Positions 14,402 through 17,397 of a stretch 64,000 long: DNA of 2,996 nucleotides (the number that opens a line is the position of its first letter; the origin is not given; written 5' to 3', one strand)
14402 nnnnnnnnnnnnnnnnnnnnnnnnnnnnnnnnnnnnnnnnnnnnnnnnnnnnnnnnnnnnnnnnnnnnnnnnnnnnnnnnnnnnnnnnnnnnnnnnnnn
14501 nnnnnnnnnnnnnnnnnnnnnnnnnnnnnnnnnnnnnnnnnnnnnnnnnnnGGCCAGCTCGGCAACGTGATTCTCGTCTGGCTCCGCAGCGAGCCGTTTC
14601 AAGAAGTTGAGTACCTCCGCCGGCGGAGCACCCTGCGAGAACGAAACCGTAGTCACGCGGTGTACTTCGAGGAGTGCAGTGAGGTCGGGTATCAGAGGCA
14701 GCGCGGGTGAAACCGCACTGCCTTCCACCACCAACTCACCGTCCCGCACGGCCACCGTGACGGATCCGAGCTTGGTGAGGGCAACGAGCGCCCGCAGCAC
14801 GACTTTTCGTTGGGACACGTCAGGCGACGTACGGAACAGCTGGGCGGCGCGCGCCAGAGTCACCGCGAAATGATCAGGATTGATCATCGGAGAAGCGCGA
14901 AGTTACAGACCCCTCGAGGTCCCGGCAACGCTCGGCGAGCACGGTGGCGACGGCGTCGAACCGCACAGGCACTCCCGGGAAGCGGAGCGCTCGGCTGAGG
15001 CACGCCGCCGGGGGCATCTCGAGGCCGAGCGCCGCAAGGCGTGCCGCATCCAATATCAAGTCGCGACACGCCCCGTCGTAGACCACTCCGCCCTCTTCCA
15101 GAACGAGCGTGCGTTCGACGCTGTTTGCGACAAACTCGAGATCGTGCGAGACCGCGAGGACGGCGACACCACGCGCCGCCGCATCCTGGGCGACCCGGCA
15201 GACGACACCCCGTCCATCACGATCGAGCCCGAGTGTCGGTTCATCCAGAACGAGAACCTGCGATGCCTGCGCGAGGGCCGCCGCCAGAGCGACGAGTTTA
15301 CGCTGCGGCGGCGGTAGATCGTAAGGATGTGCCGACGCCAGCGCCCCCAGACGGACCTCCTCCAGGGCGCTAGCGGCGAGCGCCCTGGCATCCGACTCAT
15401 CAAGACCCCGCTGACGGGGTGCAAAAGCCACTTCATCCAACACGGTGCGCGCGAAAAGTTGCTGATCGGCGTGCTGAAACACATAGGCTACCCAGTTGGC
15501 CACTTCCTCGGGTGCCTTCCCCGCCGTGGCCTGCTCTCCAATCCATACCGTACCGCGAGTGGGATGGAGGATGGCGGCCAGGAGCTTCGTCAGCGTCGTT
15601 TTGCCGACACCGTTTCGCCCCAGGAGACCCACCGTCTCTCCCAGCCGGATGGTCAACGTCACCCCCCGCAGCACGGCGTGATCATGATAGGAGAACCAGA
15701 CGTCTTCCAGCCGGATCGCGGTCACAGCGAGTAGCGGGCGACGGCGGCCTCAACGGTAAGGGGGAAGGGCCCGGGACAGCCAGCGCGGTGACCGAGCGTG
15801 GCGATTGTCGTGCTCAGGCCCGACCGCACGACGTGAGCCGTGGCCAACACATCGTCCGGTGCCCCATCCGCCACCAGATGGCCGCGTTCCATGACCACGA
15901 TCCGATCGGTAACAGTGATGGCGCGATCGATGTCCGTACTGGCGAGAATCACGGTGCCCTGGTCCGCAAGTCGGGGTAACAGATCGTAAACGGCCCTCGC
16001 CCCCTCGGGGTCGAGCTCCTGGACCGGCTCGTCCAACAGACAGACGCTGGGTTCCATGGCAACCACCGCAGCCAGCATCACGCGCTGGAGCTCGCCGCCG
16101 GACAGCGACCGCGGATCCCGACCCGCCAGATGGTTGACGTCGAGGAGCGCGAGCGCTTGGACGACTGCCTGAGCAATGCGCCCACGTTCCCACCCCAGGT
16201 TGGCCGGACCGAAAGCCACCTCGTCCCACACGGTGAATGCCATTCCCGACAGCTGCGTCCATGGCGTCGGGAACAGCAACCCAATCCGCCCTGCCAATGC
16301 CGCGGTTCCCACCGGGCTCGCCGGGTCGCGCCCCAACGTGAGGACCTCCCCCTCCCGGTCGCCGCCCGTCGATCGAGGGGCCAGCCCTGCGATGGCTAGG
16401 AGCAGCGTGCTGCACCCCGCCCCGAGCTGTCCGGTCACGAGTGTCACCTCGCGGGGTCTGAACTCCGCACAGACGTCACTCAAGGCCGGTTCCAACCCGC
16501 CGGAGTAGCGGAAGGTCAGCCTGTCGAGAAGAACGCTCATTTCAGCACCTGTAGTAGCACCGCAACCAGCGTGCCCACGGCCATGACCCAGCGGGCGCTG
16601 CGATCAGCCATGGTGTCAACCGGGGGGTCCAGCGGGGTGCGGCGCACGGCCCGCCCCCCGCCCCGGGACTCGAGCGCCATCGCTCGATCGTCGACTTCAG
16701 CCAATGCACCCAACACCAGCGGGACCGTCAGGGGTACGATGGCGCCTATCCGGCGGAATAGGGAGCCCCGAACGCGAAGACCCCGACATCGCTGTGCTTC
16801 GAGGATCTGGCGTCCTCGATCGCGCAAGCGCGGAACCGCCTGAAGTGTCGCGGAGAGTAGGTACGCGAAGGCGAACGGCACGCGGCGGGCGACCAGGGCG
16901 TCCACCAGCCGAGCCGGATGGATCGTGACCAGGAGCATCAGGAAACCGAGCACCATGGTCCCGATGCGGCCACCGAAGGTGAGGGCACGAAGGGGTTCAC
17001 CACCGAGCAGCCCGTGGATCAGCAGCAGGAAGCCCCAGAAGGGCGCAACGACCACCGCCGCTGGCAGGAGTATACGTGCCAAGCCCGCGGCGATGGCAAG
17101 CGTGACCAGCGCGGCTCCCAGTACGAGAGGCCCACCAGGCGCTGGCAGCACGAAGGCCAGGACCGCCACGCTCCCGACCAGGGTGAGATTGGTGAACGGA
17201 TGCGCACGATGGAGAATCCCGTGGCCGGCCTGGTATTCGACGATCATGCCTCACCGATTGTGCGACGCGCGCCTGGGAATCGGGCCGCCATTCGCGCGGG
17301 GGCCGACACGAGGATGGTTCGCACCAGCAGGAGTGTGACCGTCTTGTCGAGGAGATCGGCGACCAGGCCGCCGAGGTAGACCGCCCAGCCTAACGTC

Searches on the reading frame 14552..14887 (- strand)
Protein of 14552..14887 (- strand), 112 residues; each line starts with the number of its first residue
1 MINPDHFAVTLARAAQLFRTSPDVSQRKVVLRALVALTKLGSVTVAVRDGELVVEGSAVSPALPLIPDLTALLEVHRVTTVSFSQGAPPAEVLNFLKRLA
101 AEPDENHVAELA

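Call 43: predict_structure(alignment_id=A3)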
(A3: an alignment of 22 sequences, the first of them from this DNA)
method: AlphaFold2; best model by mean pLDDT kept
length: 112 residues; sequences in the alignment: 22
mean_pLDDT: 92.8   pTM: 0.86
mean pLDDT of the five models: 92.8, 91.4, 90.7, 90.5, 90.1
residues with pLDDT >= 90: 98; 70-90: 6; 50-70: 8; < 50: 0
segments of 3 or more residues with pLDDT < 50: none
pLDDT, mean of each block of 10 residues (from residue 1): 95 97 96 97 95 97 97 93 96 94 70 60
secondary structure, 60 per line:
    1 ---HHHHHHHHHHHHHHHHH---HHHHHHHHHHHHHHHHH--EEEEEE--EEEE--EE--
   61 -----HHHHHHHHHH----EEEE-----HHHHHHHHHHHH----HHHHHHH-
elements in order: H4-20 H24-40 E43-48 E51-54 H66-75 E80-83 H89-100 H105-111

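Call 57: search_protein_representatives(alignment_id=A3)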
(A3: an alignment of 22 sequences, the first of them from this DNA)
Query: 22 sequences, 113 profile positions. Proteins with E-value up to 0.001 (for the whole library): 595; up to 1e-10: 356; up to 1e-30: 26. The best 150 are listed.
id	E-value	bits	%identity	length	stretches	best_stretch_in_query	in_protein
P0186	6.5e-36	139.3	-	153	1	1-111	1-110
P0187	2.0e-34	134.5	-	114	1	1-105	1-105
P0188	2.1e-34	134.4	-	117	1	1-109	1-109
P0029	7.6e-34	132.6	-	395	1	1-107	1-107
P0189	1.3e-33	131.8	-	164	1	1-108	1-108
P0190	1.9e-33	131.3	-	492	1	1-109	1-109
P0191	2.8e-33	130.8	-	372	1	1-108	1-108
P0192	5.0e-33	130.0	-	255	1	1-111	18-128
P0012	6.6e-33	129.6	-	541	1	1-111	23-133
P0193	8.3e-33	129.3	-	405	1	1-108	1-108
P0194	1.3e-32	128.6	-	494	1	1-110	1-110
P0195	2.6e-32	127.7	-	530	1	1-109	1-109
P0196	5.1e-32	126.7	-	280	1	1-107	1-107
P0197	6.5e-32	126.4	-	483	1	1-111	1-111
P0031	6.6e-32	126.3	-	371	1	1-108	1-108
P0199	1.4e-31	125.3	-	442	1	1-111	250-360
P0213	1.3e-29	119.0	-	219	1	1-111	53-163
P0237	2.5e-27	111.6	-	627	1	1-107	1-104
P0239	2.9e-27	111.4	-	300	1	3-107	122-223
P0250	1.5e-26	109.1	-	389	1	1-111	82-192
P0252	2.0e-26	108.7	-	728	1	1-109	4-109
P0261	7.7e-26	106.8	-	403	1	1-109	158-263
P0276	1.9e-24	102.3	-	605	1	1-107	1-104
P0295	5.0e-23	97.7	-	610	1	3-106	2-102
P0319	1.2e-21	93.3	-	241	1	1-109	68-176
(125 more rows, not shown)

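Call 58: search_protein_families(library=pfam, proteins=[P0199, P0261, P0239, P0250, P0252, P0237, P0295, P0276, P0319, P0213], max_evalue=0.001)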
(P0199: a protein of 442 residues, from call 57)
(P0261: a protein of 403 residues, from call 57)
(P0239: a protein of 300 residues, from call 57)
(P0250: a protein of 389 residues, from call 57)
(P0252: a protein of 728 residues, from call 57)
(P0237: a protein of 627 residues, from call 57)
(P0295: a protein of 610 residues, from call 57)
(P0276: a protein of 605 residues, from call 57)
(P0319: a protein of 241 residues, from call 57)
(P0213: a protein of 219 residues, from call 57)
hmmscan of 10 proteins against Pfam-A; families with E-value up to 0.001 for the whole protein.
P0199 (442 aa): 0 families

P0261 (403 aa): 0 families

P0239 (300 aa): 0 families

P0250 (389 aa): 0 families

P0252 (728 aa): 5 families
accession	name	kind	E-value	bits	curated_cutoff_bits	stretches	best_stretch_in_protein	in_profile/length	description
PF13646.12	HEAT_2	-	5.4e-25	87.9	27.7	2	530-609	3-83/88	HEAT repeats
PF02985.28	HEAT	-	5.7e-12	45.1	23.5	0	559-584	2-27/31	HEAT repeat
PF03130.22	HEAT_PBS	-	3.2e-10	39.9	20.9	0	573-599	1-27/27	PBS lyase HEAT-like repeat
PF12717.13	Cnd1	-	2e-05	25.1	26.4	0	588-613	21-46/162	non-SMC mitotic condensation complex subunit 1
PF13513.12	HEAT_EZ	-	5.5e-05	24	27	0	554-584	25-55/55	HEAT-like repeat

P0237 (627 aa): 7 families
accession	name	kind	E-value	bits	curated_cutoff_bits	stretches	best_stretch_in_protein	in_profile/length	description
PF13646.12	HEAT_2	-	2.4e-30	105.1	27.7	3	436-516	3-84/88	HEAT repeats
PF02985.28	HEAT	-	2.5e-14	52.5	23.5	0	599-623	4-28/31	HEAT repeat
PF03130.22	HEAT_PBS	-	4.2e-10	39.5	20.9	0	479-505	1-27/27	PBS lyase HEAT-like repeat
PF13513.12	HEAT_EZ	-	5e-10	40.1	27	0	460-490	25-55/55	HEAT-like repeat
PF00514.29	Arm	-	9.2e-06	26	20.6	0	464-488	13-37/41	Armadillo/beta-catenin-like repeat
PF12717.13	Cnd1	-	1.5e-05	25.6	26.4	0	496-518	23-45/162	non-SMC mitotic condensation complex subunit 1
PF20308.4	TPR-S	-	4.7e-05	24.3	27.6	0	462-517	3-58/102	Tetratricopeptide Repeats-Sensor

P0295 (610 aa): 6 families
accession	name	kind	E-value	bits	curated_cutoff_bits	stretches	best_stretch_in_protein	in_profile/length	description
PF13646.12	HEAT_2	-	5.5e-29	100.7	27.7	3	435-501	18-84/88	HEAT repeats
PF02985.28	HEAT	-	1.8e-11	43.6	23.5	0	450-475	2-27/31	HEAT repeat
PF03130.22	HEAT_PBS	-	1.3e-08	34.9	20.9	0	464-490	1-27/27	PBS lyase HEAT-like repeat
PF13513.12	HEAT_EZ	-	3.6e-06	27.8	27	0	444-475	24-55/55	HEAT-like repeat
PF00514.29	Arm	-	4.3e-06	27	20.6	0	448-473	12-37/41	Armadillo/beta-catenin-like repeat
PF12717.13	Cnd1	-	0.00013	22.5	26.4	0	446-476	19-49/162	non-SMC mitotic condensation complex subunit 1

P0276 (605 aa): 4 families
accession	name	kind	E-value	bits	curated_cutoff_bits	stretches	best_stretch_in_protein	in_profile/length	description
PF13646.12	HEAT_2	-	9.6e-28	96.7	27.7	4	431-496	18-84/88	HEAT repeats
PF02985.28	HEAT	-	2.4e-10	40.1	23.5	0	446-472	2-28/31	HEAT repeat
PF03130.22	HEAT_PBS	-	1.1e-08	35.1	20.9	0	460-486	1-27/27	PBS lyase HEAT-like repeat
PF13513.12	HEAT_EZ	-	8.4e-05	23.4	27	0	441-471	25-55/55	HEAT-like repeat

P0319 (241 aa): 0 families

P0213 (219 aa): 0 families

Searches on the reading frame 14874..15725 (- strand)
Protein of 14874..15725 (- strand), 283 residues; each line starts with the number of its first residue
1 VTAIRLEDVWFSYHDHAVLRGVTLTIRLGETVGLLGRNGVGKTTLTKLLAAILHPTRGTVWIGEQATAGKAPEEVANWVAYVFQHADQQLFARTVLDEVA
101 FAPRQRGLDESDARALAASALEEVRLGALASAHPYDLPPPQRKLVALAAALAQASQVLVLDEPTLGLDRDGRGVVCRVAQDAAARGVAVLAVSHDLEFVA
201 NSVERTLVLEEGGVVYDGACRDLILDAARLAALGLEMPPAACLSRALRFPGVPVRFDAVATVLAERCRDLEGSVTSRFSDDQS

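Call 3: search_protein_families(library=pfam, proteins=[window:14874-15725:-], max_evalue=0.01)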
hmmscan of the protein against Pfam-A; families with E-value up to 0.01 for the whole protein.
window:14874-15725:- (283 aa): 3 families
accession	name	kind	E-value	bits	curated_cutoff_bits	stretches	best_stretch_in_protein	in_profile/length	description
PF00005.33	ABC_tran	-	3.7e-25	89.6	25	1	19-164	1-136/137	ABC transporter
PF13304.12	AAA_21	-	1.8e-06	28.7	27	0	141-197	242-301/304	AAA domain, putative AbiEii toxin, Type IV TA system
PF13191.12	AAA_16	-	0.00034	21.6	32.6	1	30-162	25-140/167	AAA ATPase domain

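Call 4: search_protein_families(library=ncbifam, proteins=[window:14874-15725:-], max_evalue=0.01)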
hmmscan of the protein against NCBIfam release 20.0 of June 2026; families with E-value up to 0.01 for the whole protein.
window:14874-15725:- (283 aa): 185 families (the best 25 are shown)
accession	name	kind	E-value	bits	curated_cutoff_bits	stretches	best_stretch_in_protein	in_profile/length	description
TIGR04521.1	ECF_ATPase_2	equivalog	8.1e-55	185.9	330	1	5-257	2-266/279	energy-coupling factor transporter ATPase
TIGR04520.1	ECF_ATPase_1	equivalog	2.6e-50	171.4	315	1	4-256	1-256/269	energy-coupling factor transporter ATPase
NF010155.0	PRK13634.1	equivalog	3e-42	144.9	413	1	12-248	11-258/290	energy-coupling factor ABC transporter ATP-binding protein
NF010156.0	PRK13635.1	equivalog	4.5e-42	144.1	392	1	3-257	5-261/279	energy-coupling factor ABC transporter ATP-binding protein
NF010171.0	PRK13652.1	equivalog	4e-40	137.6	476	1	4-254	4-256/277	cobalt transporter ATP-binding subunit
TIGR01166.1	cbiO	subfamily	4.5e-40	137.2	211.8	1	14-198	2-189/190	cobalt ABC transporter, ATP-binding protein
NF010158.0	PRK13637.1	equivalog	6.4e-40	137.1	390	1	15-257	19-266/287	energy-coupling factor transporter ATPase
NF010170.0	PRK13651.1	equivalog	3.6e-35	121.4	432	2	73-234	101-263/308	cobalt transporter ATP-binding subunit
NF010157.0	PRK13636.1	equivalog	3.8e-35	121.4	463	1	4-249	6-255/285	cobalt transporter ATP-binding subunit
NF010068.0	PRK13548.1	equivalog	4.6e-34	117.7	261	1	3-224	5-231/261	heme ABC transporter ATP-binding protein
NF010159.0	PRK13638.1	equivalog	2.2e-32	112.5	489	1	7-247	5-247/271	energy-coupling factor ABC transporter ATP-binding protein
TIGR03375.1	type_I_sec_LssB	subfamily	5.8e-31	107.5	693.1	1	3-227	465-691/696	type I secretion system permease/ATPase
TIGR02673.1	FtsE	equivalog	3.6e-30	105.3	264.85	1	4-212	2-213/214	cell division ATP-binding protein FtsE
TIGR03864.1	PQQ_ABC_ATP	hypoth_equivalog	6e-30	104.4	302.25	1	4-226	2-222/236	ABC transporter, ATP-binding subunit, PQQ-dependent alcohol dehydrogenase system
TIGR02857.1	CydD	equivalog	6.5e-30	104.6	435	1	3-201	321-522/529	thiol reductant ABC exporter subunit CydD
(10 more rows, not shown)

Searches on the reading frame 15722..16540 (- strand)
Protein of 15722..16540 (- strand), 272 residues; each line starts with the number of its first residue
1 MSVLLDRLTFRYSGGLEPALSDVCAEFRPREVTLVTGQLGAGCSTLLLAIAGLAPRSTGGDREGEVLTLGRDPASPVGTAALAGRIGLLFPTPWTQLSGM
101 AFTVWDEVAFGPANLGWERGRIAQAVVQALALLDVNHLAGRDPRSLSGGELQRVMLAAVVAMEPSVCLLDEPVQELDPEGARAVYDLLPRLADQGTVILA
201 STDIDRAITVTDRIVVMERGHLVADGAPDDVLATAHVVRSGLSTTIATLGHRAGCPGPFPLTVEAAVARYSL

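Call 3: search_protein_families(library=pfam, proteins=[window:15722-16540:-], max_evalue=0.01)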
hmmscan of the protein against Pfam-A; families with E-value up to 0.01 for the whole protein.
window:15722-16540:- (272 aa): 3 families
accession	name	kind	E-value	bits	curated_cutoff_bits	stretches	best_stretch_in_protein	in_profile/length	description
PF00005.33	ABC_tran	-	1e-17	65.5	25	1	21-173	2-136/137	ABC transporter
PF02463.25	SMC_N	-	0.0014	18.5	40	1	142-203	133-198/220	RecF/RecN/SMC N terminal domain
PF13555.12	AAA_29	-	0.0022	18.2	27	1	24-51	16-43/61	P-loop containing region of AAA domain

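Call 4: search_protein_families(library=ncbifam, proteins=[window:15722-16540:-], max_evalue=0.01)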
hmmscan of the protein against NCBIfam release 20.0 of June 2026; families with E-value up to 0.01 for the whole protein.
window:15722-16540:- (272 aa): 180 families (the best 25 are shown)
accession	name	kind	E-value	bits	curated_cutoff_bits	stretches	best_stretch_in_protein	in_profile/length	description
TIGR04521.1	ECF_ATPase_2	equivalog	1.7e-41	142.2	330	1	6-238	4-239/279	energy-coupling factor transporter ATPase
TIGR04520.1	ECF_ATPase_1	equivalog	6.2e-41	140.6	315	1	5-238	3-230/269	energy-coupling factor transporter ATPase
NF010156.0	PRK13635.1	equivalog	2e-35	122.3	392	1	5-239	8-235/279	energy-coupling factor ABC transporter ATP-binding protein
NF010171.0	PRK13652.1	equivalog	5e-34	117.7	476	1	7-239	8-233/277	cobalt transporter ATP-binding subunit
TIGR01166.1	cbiO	subfamily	2.8e-33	115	211.8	1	19-205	7-188/190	cobalt ABC transporter, ATP-binding protein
NF010157.0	PRK13636.1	equivalog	2.6e-32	112.1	463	1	6-251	9-248/285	cobalt transporter ATP-binding subunit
NF010158.0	PRK13637.1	equivalog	5.8e-32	110.9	390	1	1-238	1-239/287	energy-coupling factor transporter ATPase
NF010068.0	PRK13548.1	equivalog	7.1e-32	110.5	261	1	12-237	13-236/261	heme ABC transporter ATP-binding protein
TIGR00972.1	3a0107s01c2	equivalog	2.7e-31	108.8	343.2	1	17-235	14-234/248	phosphate ABC transporter ATP-binding protein PstB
NF010155.0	PRK13634.1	equivalog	3.4e-31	108.6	413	1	3-238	3-240/290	energy-coupling factor ABC transporter ATP-binding protein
NF053840.1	MnTportMntADein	equivalog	8.8e-28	97.5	400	1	6-251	5-238/240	manganese ABC transporter ATP-binding protein MntA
NF010159.0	PRK13638.1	equivalog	1.9e-26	93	489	1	8-243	7-236/271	energy-coupling factor ABC transporter ATP-binding protein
TIGR03873.1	F420-0_ABC_ATP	hypoth_equivalog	1.9e-26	92.9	372.4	1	16-238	13-231/256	putative F420-0 ABC transporter ATP-binding protein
NF008409.0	PRK11231.1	equivalog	2.8e-26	92.4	375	1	15-235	13-229/255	Fe(3+) dicitrate ABC transporter ATP-binding protein FecE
NF010170.0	PRK13651.1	equivalog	4.2e-26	91.6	432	1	85-236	106-257/308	cobalt transporter ATP-binding subunit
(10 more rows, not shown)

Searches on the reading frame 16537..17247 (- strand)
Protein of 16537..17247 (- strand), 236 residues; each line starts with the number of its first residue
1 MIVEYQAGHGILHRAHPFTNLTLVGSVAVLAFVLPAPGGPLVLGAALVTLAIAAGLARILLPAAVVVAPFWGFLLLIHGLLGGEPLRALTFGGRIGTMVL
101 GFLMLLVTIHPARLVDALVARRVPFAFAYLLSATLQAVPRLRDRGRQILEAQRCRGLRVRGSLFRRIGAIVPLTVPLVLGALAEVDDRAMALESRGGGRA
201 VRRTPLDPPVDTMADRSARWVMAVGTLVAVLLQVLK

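Call 3: search_protein_families(library=pfam, proteins=[window:16537-17247:-], max_evalue=0.01)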
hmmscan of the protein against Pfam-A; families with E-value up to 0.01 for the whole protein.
window:16537-17247:- (236 aa): 1 family
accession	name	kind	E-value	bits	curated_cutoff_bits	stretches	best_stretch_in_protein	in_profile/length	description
PF02361.21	CbiQ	-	9.5e-18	65.1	25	1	11-199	4-210/216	Cobalt transport protein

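Call 4: search_protein_families(library=ncbifam, proteins=[window:16537-17247:-], max_evalue=0.01)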
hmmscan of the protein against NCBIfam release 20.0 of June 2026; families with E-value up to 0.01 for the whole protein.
window:16537-17247:- (236 aa): 2 families
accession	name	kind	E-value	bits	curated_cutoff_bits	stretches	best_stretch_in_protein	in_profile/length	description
TIGR02454.1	ECF_T_CbiQ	equivalog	5.6e-06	26.3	111.8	1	16-195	2-200/200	cobalt ECF transporter T component CbiQ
NF045534.1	small_EYxxD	equivalog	0.0084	15.8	29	0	18-33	10-25/37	EYxxD motif small membrane protein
